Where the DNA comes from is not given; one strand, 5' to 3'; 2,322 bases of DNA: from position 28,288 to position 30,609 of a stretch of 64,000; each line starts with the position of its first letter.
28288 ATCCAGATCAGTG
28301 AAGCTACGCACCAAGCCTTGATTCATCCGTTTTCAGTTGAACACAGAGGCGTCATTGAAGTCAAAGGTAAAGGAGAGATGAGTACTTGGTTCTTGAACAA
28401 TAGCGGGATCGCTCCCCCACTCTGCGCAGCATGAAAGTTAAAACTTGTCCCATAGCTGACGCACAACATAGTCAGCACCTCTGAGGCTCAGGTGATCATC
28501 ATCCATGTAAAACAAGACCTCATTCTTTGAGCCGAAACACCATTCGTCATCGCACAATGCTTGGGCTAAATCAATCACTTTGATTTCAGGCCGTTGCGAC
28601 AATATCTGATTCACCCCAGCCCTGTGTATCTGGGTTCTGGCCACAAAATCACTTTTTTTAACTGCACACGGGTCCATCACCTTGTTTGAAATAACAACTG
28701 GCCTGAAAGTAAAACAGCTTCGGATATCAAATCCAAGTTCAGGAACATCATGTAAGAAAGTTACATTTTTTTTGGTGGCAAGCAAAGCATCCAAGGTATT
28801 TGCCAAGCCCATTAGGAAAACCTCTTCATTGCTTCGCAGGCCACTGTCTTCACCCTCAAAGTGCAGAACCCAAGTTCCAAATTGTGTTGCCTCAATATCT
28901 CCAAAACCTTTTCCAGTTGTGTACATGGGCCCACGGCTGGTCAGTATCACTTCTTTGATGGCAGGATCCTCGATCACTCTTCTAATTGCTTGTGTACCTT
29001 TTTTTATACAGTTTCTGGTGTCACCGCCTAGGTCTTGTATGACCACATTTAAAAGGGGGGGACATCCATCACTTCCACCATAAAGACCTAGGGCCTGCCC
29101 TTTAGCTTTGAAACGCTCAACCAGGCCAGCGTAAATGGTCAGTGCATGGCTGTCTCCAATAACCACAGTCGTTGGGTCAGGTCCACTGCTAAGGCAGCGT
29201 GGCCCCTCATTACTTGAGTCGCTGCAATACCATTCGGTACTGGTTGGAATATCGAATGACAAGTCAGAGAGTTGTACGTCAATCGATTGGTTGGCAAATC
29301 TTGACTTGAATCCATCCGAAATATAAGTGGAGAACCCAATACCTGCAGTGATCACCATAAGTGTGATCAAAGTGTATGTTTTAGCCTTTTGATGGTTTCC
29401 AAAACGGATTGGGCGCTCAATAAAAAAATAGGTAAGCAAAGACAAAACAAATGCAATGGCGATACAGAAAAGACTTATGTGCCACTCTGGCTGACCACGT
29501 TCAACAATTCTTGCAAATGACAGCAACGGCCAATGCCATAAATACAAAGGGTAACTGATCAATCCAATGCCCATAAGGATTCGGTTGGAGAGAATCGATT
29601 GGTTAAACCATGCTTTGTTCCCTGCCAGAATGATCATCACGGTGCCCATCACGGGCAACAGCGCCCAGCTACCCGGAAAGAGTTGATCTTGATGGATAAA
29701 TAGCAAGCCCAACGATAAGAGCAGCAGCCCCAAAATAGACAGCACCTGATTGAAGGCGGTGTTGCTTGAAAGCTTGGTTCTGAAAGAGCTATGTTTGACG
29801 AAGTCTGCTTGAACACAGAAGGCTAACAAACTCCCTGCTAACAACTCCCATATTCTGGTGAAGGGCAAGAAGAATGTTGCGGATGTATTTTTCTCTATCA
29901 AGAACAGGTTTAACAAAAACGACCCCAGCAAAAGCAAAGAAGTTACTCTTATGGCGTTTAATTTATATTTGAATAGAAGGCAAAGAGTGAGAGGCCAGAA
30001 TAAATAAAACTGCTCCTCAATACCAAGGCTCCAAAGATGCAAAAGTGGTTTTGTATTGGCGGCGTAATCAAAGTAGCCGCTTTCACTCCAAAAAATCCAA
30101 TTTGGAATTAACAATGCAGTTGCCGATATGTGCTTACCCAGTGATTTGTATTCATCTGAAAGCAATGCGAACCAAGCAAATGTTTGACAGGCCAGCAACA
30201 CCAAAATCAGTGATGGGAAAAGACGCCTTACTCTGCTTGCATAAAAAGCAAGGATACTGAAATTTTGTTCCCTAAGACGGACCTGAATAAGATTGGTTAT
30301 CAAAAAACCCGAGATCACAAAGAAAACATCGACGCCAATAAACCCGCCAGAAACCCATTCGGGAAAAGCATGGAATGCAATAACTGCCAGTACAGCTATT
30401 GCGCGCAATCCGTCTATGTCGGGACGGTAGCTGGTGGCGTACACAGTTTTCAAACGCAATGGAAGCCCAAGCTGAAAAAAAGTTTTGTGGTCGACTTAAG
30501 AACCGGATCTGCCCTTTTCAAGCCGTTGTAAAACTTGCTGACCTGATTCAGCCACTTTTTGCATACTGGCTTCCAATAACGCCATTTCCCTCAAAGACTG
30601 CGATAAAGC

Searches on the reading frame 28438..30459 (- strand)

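Call 13: search_protein_families(library=pfam, proteins=[window:28438-30459:-], max_evalue=0.01)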
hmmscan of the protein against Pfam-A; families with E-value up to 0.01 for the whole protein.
window:28438-30459:- (673 aa): 2 families
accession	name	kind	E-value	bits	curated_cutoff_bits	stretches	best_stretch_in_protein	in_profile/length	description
PF19040.6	SGNH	-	4.2e-36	125.4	27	1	417-669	9-246/248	SGNH domain (fused to AT3 domains)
PF01757.29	Acyl_transf_3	-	3.8e-31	108.8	31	1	14-344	3-325/326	Acyltransferase domain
